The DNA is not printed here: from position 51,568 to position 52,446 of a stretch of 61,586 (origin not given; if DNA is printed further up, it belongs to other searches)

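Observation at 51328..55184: Defence-like four-gene cassette at the break-point of a dead prophage: repeat protein, DnaB-C-like mini-ATPase, WYL regulator, GmrSD-type nuclease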

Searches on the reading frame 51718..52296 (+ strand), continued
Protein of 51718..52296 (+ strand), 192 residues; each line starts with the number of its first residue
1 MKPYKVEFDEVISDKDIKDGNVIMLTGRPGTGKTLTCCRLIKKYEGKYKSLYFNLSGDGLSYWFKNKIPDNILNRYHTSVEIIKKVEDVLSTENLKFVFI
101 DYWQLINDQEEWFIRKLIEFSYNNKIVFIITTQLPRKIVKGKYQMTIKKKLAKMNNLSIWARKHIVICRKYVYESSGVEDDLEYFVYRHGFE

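Call 42: find_encoding_contigs(protein=P0012, flank=10000, max_places=2)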
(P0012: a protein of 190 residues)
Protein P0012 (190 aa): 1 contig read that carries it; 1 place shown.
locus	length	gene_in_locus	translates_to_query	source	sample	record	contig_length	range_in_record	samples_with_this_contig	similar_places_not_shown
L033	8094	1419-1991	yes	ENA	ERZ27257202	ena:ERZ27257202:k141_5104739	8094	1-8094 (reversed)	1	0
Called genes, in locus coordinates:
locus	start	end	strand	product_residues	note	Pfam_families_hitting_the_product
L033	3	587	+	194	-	?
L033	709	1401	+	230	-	-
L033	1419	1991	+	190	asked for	PF03796:DnaB_C (weak)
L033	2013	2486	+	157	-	-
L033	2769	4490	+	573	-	-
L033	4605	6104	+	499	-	PF12161:HsdM_N, PF02384:N6_Mtase, PF01170:UPF0020, PF07669:Eco57I (weak)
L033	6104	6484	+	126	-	-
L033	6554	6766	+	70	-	-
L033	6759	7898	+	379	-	PF01420:Methylase_S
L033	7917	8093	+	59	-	?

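Call 43: find_encoding_contigs(protein=P0013, flank=10000, max_places=2)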
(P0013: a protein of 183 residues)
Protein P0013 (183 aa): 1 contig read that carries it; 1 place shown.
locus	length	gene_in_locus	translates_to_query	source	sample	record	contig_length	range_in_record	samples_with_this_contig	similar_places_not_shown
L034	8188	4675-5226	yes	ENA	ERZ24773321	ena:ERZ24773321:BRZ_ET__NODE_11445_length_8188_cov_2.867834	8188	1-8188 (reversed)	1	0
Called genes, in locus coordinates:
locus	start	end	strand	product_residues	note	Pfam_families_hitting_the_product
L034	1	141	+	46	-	?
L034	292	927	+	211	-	PF00302:CAT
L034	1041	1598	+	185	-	PF01741:MscL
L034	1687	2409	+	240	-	PF23023:Anti-Pycsar_Apyc1, PF12706:Lactamase_B_2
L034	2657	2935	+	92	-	-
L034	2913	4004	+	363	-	PF00438:S-AdoMet_synt_N, PF02772:S-AdoMet_synt_M, PF02773:S-AdoMet_synt_C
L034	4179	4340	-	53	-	-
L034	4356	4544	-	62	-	-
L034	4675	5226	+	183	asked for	PF03796:DnaB_C (faint)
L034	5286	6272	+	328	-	PF13280:WYL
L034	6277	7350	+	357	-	PF14281:PDDEXK_4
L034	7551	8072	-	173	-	PF00383:dCMP_cyt_deam_1, PF14437:MafB19-deam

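Call 44: find_encoding_contigs(protein=P0010, flank=10000, max_places=2)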
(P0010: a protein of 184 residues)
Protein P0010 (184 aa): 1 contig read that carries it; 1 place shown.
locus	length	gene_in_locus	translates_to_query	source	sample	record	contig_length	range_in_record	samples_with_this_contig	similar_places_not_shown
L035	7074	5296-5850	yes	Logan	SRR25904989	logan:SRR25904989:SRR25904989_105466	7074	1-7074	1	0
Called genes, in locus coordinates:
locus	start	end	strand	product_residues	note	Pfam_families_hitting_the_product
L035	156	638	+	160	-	PF11074:DUF2779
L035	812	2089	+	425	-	PF13191:AAA_16 (faint), PF20720:nSTAND3 (weak), PF00004:AAA, PF17862:AAA_lid_3 (weak), PF01434:Peptidase_M41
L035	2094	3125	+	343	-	PF13280:WYL (weak)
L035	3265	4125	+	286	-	PF01541:GIY-YIG (weak)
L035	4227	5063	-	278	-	PF18754:Nmad3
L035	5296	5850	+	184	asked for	PF03796:DnaB_C (faint)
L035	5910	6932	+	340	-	PF00929:RNase_T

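Call 45: search_solved_structures(query=A2, max_evalue=0.01, show_alignments=2)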
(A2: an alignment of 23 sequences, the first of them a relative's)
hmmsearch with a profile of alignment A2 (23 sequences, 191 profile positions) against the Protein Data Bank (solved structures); distinct sequences matched with E-value up to 0.01: 21.
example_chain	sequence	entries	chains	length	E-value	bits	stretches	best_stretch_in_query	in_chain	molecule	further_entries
3bh0_A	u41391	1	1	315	8.5e-09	38.2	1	66-181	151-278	DNAB-LIKE REPLICATIVE HELICASE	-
4nmn_A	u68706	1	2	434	5.1e-08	35.7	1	90-179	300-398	Replicative DNA helicase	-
2vye_A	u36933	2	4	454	1.2e-07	34.5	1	90-181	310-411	REPLICATIVE DNA HELICASE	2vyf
4a1f_A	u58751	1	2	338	1.6e-07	34.1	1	90-181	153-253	REPLICATIVE DNA HELICASE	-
3bgw_A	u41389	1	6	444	1.8e-07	33.9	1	66-181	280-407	DNAB-Like Replicative Helicase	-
2r6a_A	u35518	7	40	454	4.4e-07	32.6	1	93-181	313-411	Replicative helicase | Replicative DNA helicase DnaB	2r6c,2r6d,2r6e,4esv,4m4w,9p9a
4zc0_A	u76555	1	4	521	5.3e-07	32.4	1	90-181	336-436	Replicative DNA helicase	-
6kza_A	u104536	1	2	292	7.1e-06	28.7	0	114-177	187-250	Replicative DNA helicase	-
7t22_A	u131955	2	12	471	3e-05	26.7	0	114-176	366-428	Replicative DNA helicase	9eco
6bbm_A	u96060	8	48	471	3e-05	26.7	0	114-176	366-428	Replicative DNA helicase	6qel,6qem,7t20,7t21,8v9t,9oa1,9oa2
9dls_A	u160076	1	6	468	9.9e-05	25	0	114-173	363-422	Replicative DNA helicase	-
6t66_A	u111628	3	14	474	0.0001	24.9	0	114-173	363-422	Replicative DNA helicase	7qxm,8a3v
2q6t_A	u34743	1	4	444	0.00018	24.1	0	114-177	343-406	DnaB replication fork helicase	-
3umf_A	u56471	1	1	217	0.00082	22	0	13-46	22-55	Adenylate kinase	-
6lk0_A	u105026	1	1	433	0.0013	21.3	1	16-107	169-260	Pachytene checkpoint protein 2 homolog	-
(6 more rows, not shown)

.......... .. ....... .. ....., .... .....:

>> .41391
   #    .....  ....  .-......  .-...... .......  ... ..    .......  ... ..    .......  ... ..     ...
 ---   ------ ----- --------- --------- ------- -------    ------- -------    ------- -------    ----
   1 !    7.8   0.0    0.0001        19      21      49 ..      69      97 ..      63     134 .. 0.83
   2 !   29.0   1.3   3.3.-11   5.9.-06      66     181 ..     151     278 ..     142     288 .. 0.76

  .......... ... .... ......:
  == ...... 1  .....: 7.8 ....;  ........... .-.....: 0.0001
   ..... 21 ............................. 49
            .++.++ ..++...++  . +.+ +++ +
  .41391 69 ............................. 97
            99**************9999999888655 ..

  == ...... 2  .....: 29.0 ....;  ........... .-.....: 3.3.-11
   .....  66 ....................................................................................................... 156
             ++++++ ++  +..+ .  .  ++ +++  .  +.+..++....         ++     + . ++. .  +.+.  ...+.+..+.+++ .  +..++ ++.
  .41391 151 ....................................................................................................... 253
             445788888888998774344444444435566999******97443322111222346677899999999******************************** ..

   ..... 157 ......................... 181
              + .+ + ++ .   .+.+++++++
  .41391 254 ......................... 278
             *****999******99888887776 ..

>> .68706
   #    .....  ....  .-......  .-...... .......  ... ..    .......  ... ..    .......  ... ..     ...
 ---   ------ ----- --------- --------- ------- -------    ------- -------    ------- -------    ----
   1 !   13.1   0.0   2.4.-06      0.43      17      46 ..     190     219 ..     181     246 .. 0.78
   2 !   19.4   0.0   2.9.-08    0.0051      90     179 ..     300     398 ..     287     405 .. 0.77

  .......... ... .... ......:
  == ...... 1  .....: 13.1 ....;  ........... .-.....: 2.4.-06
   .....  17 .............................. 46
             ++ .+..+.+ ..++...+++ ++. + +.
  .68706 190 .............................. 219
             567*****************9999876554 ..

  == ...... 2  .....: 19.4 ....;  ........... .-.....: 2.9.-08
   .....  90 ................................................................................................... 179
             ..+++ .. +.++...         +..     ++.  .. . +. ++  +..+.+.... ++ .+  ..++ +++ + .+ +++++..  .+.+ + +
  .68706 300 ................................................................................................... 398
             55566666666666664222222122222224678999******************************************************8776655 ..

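Call 52: search_protein_families(library=pfam, proteins=[L033:709-1401:+, L033:2013-2486:+, L033:2769-4490:+, L035:5910-6932:+, L031:1078-1515:+, L032:1342-1662:+, L034:4356-4544:-, L034:4179-4340:-, L006:189-380:-, L033:3-587:+], max_evalue=0.05)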
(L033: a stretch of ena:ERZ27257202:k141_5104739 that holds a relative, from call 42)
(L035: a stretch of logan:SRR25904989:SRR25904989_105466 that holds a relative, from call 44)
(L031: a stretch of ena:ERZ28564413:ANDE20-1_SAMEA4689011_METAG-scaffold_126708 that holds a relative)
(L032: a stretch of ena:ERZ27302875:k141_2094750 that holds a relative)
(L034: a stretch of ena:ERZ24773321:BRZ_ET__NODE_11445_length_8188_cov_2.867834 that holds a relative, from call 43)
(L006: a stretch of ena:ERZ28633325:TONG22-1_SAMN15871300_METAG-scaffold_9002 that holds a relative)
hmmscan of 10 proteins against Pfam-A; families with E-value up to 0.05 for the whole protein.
L033:709-1401:+ (230 aa): 0 families

L033:2013-2486:+ (157 aa): 2 families
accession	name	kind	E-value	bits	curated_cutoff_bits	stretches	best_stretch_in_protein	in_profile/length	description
PF11645.14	PDDEXK_5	-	0.00061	20.3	26.1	1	9-94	6-97/138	PD-(D/E)XK endonuclease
PF13020.12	NOV_C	-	0.011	16.2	22.1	1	33-93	26-84/91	Protein NO VEIN, C-terminal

L033:2769-4490:+ (573 aa): 2 families
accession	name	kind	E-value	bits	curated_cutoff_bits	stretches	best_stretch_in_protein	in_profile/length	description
PF00308.24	Bac_DnaA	-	0.0018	18.9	23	0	115-170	89-145/162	Bacterial DnaA ATPAse domain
PF13401.12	AAA_22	-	0.0058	17.4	27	1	16-152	3-108/130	AAA domain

L035:5910-6932:+ (340 aa): 2 families
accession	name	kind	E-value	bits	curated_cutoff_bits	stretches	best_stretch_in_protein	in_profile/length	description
PF00929.31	RNase_T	-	1.4e-08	35.9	24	1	202-308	23-128/164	Exonuclease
PF00714.22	IFN-gamma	-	0.034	14.5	23.9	1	204-260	52-109/138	Interferon gamma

L031:1078-1515:+ (145 aa): 0 families

L032:1342-1662:+ (106 aa): 1 family
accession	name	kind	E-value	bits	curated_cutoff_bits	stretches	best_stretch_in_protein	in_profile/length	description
PF25796.1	BREX_BrxC_4th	-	0.037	14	27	0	52-94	6-49/173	BREX ATP-binding protein BrxC 4th domain with six-stranded beta sheet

L034:4356-4544:- (62 aa): 0 families

L034:4179-4340:- (53 aa): 0 families

L006:189-380:- (63 aa): 0 families

L033:3-587:+ (194 aa): 0 families

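Call 59: predict_structure(alignment_id=A2)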
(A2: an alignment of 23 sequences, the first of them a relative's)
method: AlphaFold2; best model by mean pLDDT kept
length: 192 residues; sequences in the alignment: 23
mean_pLDDT: 87.1   pTM: 0.86
mean pLDDT of the five models: 87.1, 86.7, 86.7, 86.7, 84.4
residues with pLDDT >= 90: 110; 70-90: 60; 50-70: 21; < 50: 1
segments of 3 or more residues with pLDDT < 50: none
pLDDT, mean of each block of 10 residues (from residue 1): 89 96 92 93 93 88 82 92 96 95 89 95 97 77 61 82 89 69 87 53
secondary structure, 60 per line:
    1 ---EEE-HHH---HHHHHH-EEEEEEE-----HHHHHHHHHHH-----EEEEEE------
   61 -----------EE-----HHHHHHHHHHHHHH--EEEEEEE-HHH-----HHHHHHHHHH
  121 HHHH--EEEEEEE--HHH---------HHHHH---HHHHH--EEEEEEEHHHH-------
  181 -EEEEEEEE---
elements in order: E4-6 H14-19 E21-27 H33-43 E49-54 H79-92 E95-101 H111-124 E127-133 H148-152 H156-160 E163-169 H170-173 E182-189

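Call 65: fold_search(model_id=the predicted structure, library=pdb)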
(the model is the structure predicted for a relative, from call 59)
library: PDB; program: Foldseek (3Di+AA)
matches with E <= 10: 1852; with E <= 0.001: 403
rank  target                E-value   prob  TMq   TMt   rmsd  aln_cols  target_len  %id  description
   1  6t66_B                1.1e-09  1.00  0.73  0.34   5.0       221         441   16  Crystal structure of the Vibrio cholerae replicative helicase (DnaB) with GDP-AlF4 (released 2021-04-28)
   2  6t66_F                1.7e-09  1.00  0.73  0.34   5.0       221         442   16  Crystal structure of the Vibrio cholerae replicative helicase (DnaB) with GDP-AlF4 (released 2021-04-28)
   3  6t66_A                2.1e-09  1.00  0.73  0.34   5.0       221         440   16  Crystal structure of the Vibrio cholerae replicative helicase (DnaB) with GDP-AlF4 (released 2021-04-28)
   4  7qxm_C                4.9e-09  1.00  0.69  0.32   6.8       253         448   15  Crystal structure of the Vibrio cholerae replicative helicase (DnaB) (released 2022-05-25)
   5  7qxm_B                5.2e-09  1.00  0.69  0.32   5.6       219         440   16  Crystal structure of the Vibrio cholerae replicative helicase (DnaB) (released 2022-05-25)
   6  6kza_B                5.2e-09  1.00  0.69  0.47   5.8       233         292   16  Crystal structure of the complex of the interaction domains of E. coli DnaB helicase and DnaC helicase loader (released 2019-11-20)
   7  7qxm_D                1.1e-08  1.00  0.69  0.33   5.6       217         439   16  Crystal structure of the Vibrio cholerae replicative helicase (DnaB) (released 2022-05-25)
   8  7qxm_E                1.1e-08  1.00  0.70  0.32   6.8       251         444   16  Crystal structure of the Vibrio cholerae replicative helicase (DnaB) (released 2022-05-25)
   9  4nmn_A                1.8e-08  1.00  0.73  0.35   5.1       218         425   16  Aquifex aeolicus replicative helicase (DnaB) complexed with ADP, at 3.3 resolution (released 2014-01-29)
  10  4esv_J                1.8e-08  1.00  0.70  0.34   5.2       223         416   13  A New Twist on the Translocation Mechanism of Helicases from the Structure of DnaB with its Substrates (released 2012-10-24)
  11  9dls_C                1.9e-08  1.00  0.70  0.33   5.7       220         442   17  Vibrio cholerae DnaB (released 2025-07-16)
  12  6kza_A                2.1e-08  1.00  0.70  0.48   5.2       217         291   17  Crystal structure of the complex of the interaction domains of E. coli DnaB helicase and DnaC helicase loader (released 2019-11-20)
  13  2q6t_C                2.6e-08  1.00  0.77  0.38   4.8       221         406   17  Crystal structure of the Thermus aquaticus DnaB monomer (released 2007-07-24)
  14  4esv_H                2.6e-08  1.00  0.70  0.33   5.3       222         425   14  A New Twist on the Translocation Mechanism of Helicases from the Structure of DnaB with its Substrates (released 2012-10-24)
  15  4esv_F                2.8e-08  1.00  0.70  0.34   5.0       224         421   14  A New Twist on the Translocation Mechanism of Helicases from the Structure of DnaB with its Substrates (released 2012-10-24)
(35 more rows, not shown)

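Call 77: search_protein_families(library=pfam, alignment_id=A8, max_evalue=0.001)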
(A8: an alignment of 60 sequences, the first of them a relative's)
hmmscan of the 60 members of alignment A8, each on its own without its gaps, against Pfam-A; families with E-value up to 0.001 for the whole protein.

A. member 1, L001:502-1074:+ (190 aa): 7 families
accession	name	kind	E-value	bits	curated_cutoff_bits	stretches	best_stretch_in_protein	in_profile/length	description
PF13401.12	AAA_22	-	7.4e-09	36.4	27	1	19-133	4-127/130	AAA domain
PF03796.21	DnaB_C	-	8.6e-08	32.3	27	0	77-149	114-195/255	DnaB-like helicase C terminal domain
PF06745.19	ATPase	-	7.2e-06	26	26.6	1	7-39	7-38/231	KaiC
PF13173.12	AAA_14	-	0.00014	22.3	27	1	21-126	3-95/129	AAA domain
PF20720.3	nSTAND3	-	0.00018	21.7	27.2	1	17-94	14-81/155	Novel STAND NTPase 3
PF00004.35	AAA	-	0.0004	21.3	21.2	0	23-73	1-38/131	ATPase family associated with various cellular activities (AAA)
PF13191.12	AAA_16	-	0.00057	20.9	32.6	0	19-82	23-80/167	AAA ATPase domain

B. families by the number of members that match (of 60 scanned): 39 families (the first 25 are shown)
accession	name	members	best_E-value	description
PF03796.21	DnaB_C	19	1.9e-25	DnaB-like helicase C terminal domain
PF20720.3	nSTAND3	8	8e-07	Novel STAND NTPase 3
PF00004.35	AAA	6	4.7e-25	ATPase family associated with various cellular activities (AAA)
PF13191.12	AAA_16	6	4.6e-07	AAA ATPase domain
PF13173.12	AAA_14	5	0.00013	AAA domain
PF01434.24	Peptidase_M41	4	2.4e-23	Peptidase family M41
PF00149.33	Metallophos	4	2.8e-16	Calcineurin-like phosphoesterase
PF13401.12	AAA_22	4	7.4e-09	AAA domain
PF06745.19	ATPase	4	7.2e-06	KaiC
PF01643.23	Acyl-ACP_TE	3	5.4e-21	Acyl-ACP thioesterase N-terminal domain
PF20791.3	Acyl-ACP_TE_C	3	6.6e-08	Acyl-ACP thioesterase C-terminal domain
PF12850.12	Metallophos_2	3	6.7e-05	Calcineurin-like phosphoesterase superfamily domain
PF11074.14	DUF2779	2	2.7e-44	Domain of unknown function(DUF2779)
PF03235.19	GmrSD_N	2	8.2e-33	GmrSD restriction endonuclease, N-terminal domain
PF03747.19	ADP_ribosyl_GH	2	1.7e-30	ADP-ribosylglycohydrolase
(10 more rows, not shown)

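Call 78: search_protein_families(library=pfam, alignment_id=A9, max_evalue=0.001)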
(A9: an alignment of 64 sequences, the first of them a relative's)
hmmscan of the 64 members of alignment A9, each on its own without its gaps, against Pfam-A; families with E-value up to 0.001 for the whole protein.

A. member 1, L001:2148-4007:+ (619 aa): 2 families
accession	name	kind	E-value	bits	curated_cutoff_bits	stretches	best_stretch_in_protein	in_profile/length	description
PF03235.19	GmrSD_N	-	2.1e-36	126.3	33.2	1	16-271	5-199/199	GmrSD restriction endonuclease, N-terminal domain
PF07510.16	GmrSD_C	-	3.6e-11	43.5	23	1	466-607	10-133/138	GmrSD restriction endonucleases, C-terminal domain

B. families by the number of members that match (of 64 scanned): 28 families (the first 25 are shown)
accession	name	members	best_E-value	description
PF14281.12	PDDEXK_4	8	3.8e-27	PD-(D/E)XK nuclease superfamily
PF03235.19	GmrSD_N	7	1.6e-36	GmrSD restriction endonuclease, N-terminal domain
PF07510.16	GmrSD_C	7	1.1e-13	GmrSD restriction endonucleases, C-terminal domain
PF01541.30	GIY-YIG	7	1.3e-07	GIY-YIG catalytic domain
PF00004.35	AAA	5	4.9e-21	ATPase family associated with various cellular activities (AAA)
PF13401.12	AAA_22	4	4.3e-08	AAA domain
PF17866.7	AAA_lid_6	3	1.8e-18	AAA lid domain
PF07728.20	AAA_5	3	8.9e-15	AAA domain (dynein-related subfamily)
PF00654.25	Voltage_CLC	2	1.2e-71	Voltage gated chloride channel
PF02080.26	TrkA_C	2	7.6e-08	TrkA-C domain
PF04471.18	Mrr_cat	2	1.1e-05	Restriction endonuclease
PF14257.11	DUF4349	1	3.1e-66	Domain of unknown function (DUF4349)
PF02774.23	Semialdhyde_dhC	1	1.2e-34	Semialdehyde dehydrogenase, dimerisation domain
PF01432.26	Peptidase_M3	1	6.9e-27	Peptidase family M3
PF01972.22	SDH_protease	1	9.1e-22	ClpP-like SDH-type serine proteinase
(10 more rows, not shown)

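Call 88: find_related_loci(query=A3, collection=viral_contigs, flank=8000)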
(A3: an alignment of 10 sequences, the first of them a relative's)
Query A3 (192 aa) in viral_contigs; peptide patterns used: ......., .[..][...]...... (x = any residue, [..] = any of these).
53 stretches matched a pattern; 6 encode a relative of the query (tblastn E <= 1e-3); 6 distinct loci.
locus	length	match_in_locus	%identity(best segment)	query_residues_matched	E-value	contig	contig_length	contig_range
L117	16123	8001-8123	39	6-46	1e-5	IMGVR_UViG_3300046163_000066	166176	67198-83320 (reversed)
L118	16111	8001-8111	38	10-46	9e-5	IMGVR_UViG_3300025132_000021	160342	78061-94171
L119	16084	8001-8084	53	8-37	1e-4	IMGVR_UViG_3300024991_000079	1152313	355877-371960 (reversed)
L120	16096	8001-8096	44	15-46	1e-4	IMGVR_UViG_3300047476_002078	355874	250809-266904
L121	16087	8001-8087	45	15-43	2e-4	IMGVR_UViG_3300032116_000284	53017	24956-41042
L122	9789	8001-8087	45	15-43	2e-4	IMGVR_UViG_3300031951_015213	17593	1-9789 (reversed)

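Call 105: search_protein_families(library=padloc, proteins=[L035:5910-6932:+, L033:2013-2486:+], max_evalue=0.001)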
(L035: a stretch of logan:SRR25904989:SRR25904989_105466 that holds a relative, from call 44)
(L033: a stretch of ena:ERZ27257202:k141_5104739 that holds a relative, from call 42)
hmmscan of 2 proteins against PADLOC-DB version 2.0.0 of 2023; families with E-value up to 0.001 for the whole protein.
L035:5910-6932:+ (340 aa): 3 families
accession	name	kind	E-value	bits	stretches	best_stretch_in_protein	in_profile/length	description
PDLC01247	DEDDh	-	2.9e-10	39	1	199-310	19-122/139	"CAS-I,CAS-II,CAS-III,CAS-IV,CAS-V,CAS-VI; associated"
PDLC05028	PDC-S48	-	1.4e-08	31.8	1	207-267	49-107/512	-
PDLC05027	PDC-S48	-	0.0002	18.6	1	208-266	36-92/411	-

L033:2013-2486:+ (157 aa): 0 families
